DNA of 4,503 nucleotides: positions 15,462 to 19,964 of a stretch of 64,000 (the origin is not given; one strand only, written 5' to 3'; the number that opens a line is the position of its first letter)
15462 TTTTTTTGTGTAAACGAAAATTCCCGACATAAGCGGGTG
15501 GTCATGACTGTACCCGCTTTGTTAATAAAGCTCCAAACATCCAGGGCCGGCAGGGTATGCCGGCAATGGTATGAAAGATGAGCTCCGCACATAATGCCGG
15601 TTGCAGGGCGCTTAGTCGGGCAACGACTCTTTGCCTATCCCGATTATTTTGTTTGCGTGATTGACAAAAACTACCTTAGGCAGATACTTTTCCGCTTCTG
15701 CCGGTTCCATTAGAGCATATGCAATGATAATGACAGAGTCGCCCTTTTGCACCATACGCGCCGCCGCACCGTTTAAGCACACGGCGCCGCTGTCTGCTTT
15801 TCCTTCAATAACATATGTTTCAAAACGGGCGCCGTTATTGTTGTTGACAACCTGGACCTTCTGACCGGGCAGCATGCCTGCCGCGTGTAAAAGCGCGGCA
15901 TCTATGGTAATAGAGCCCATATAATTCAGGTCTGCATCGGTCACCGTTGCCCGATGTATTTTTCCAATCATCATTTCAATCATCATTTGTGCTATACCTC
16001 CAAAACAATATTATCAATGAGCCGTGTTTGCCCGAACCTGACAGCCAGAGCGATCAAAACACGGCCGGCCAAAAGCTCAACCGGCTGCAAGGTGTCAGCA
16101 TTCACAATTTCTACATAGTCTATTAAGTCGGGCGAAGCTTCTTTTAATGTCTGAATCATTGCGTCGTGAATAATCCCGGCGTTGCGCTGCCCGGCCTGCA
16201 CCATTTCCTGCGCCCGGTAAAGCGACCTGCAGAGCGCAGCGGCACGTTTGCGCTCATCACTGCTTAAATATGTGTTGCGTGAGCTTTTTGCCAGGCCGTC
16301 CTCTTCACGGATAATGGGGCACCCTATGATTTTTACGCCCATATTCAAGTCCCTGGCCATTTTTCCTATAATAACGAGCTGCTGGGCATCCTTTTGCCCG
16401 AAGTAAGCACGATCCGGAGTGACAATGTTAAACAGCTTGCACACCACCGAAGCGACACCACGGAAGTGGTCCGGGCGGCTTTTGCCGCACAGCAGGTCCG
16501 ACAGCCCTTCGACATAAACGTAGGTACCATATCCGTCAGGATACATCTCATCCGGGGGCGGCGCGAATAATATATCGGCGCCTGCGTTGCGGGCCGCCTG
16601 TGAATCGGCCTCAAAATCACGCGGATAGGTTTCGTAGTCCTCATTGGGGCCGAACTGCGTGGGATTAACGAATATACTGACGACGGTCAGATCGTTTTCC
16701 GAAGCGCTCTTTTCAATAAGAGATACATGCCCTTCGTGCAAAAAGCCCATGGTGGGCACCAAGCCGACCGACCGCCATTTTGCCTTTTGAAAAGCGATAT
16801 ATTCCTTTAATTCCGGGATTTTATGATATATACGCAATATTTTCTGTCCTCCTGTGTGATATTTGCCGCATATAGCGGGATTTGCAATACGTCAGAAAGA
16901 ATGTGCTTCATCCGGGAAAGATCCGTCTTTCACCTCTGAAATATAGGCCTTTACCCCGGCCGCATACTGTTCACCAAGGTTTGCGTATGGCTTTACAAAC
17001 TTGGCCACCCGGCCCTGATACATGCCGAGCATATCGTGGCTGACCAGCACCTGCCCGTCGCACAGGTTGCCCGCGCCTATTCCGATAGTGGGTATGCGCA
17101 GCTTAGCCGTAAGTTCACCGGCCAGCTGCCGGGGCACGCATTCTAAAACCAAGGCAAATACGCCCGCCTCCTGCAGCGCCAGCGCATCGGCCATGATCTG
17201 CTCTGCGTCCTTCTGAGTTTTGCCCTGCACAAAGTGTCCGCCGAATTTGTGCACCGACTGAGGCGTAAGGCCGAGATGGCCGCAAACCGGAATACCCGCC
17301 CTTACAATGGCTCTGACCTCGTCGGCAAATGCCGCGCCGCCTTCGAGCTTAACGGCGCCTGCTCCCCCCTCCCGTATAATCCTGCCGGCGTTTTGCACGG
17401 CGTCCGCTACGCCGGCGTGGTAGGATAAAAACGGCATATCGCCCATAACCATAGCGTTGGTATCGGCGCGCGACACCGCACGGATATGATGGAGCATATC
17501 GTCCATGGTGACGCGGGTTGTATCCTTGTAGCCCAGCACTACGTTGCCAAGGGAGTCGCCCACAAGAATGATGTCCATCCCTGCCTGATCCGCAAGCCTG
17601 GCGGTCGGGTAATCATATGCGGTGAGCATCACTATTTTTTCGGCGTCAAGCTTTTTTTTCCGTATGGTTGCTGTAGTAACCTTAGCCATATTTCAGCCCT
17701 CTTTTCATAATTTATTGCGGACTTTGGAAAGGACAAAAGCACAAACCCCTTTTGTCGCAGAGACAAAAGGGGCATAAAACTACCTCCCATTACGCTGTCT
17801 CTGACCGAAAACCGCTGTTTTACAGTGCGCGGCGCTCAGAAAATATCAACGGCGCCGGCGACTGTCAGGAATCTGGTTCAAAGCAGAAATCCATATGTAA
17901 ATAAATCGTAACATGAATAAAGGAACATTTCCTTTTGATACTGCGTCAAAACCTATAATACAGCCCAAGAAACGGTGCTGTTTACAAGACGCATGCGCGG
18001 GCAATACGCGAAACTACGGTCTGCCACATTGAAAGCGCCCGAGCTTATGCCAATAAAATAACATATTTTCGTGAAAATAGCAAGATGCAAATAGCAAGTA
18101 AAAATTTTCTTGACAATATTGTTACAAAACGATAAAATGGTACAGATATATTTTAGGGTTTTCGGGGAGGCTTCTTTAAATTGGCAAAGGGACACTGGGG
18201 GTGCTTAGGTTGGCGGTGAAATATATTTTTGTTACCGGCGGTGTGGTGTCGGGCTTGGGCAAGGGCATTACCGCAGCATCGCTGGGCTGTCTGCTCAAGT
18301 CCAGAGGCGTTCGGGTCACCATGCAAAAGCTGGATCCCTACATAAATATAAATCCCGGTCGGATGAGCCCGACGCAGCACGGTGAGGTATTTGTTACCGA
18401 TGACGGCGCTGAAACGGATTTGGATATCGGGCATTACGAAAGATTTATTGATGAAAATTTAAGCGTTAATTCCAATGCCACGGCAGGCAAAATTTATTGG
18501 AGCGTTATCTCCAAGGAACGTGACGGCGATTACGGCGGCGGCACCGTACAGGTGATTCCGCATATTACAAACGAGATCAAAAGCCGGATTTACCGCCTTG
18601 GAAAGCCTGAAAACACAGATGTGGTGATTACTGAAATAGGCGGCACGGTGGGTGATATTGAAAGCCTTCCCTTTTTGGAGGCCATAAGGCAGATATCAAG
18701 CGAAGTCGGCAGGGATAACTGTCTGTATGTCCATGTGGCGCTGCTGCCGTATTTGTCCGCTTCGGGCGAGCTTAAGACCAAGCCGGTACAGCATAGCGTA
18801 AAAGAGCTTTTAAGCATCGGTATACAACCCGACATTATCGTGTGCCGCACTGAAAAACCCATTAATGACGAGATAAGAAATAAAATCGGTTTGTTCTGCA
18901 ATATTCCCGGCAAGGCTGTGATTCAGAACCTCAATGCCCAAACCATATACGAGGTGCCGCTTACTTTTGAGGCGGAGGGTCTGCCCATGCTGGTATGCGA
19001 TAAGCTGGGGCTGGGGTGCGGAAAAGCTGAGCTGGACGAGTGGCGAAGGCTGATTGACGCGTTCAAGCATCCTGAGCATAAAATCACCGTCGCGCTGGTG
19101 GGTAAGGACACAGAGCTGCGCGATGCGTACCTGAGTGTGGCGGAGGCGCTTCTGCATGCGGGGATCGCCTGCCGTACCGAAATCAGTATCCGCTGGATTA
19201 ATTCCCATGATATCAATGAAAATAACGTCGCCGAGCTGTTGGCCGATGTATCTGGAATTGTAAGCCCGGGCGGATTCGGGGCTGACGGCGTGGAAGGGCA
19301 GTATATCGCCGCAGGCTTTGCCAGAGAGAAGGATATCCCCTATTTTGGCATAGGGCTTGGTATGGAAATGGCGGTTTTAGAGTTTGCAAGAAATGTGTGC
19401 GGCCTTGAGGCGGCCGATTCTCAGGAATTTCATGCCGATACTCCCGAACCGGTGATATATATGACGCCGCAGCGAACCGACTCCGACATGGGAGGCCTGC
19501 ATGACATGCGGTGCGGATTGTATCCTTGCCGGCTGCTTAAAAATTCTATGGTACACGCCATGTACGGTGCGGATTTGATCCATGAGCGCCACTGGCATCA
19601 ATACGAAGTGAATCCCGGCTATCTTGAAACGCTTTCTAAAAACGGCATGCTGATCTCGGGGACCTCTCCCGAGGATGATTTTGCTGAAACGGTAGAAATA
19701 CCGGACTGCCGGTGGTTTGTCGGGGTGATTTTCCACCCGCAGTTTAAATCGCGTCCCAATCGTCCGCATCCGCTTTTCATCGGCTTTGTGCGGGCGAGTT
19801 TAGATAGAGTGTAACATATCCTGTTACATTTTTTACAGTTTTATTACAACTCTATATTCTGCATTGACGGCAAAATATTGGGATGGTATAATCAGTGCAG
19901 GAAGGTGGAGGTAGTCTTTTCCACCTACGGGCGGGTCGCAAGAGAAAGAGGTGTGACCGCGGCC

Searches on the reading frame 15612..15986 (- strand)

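Call 8: search_protein_families(library=pfam, proteins=[window:15612-15986:-], max_evalue=0.01)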
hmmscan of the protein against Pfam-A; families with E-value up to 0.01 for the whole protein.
window:15612-15986:- (124 aa): 1 family
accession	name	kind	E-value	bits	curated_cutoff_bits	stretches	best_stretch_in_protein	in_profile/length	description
PF02261.22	Asp_decarbox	-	3.3e-51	172.5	25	1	1-114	1-114/115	Aspartate decarboxylase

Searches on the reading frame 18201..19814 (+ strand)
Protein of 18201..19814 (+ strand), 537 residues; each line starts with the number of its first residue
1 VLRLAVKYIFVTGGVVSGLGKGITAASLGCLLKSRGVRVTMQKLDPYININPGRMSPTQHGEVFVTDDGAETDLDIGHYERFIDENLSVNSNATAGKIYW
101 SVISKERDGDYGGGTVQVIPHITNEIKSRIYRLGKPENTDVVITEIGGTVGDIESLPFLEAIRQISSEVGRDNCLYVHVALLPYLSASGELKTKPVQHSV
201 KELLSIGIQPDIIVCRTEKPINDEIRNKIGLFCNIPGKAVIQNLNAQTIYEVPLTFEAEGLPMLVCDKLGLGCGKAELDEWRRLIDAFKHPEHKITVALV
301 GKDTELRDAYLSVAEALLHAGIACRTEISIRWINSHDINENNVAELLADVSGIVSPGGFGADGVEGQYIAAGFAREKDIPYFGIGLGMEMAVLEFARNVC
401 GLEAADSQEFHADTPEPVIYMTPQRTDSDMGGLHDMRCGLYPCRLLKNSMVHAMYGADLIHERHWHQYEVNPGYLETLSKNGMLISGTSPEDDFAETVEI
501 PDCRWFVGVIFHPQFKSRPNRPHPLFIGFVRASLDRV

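Call 66: search_protein_families(library=pfam, proteins=[window:18201-19814:+], max_evalue=0.00001)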
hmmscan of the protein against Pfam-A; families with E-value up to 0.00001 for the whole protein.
window:18201-19814:+ (537 aa): 2 families
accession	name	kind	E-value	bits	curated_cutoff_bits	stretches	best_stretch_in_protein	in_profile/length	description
PF06418.20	CTP_synth_N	-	8.9e-126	419.1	26.1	1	7-271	1-265/265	CTP synthase N-terminus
PF00117.34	GATase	-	3e-25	89.4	22.8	1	306-531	2-189/190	Glutamine amidotransferase class-I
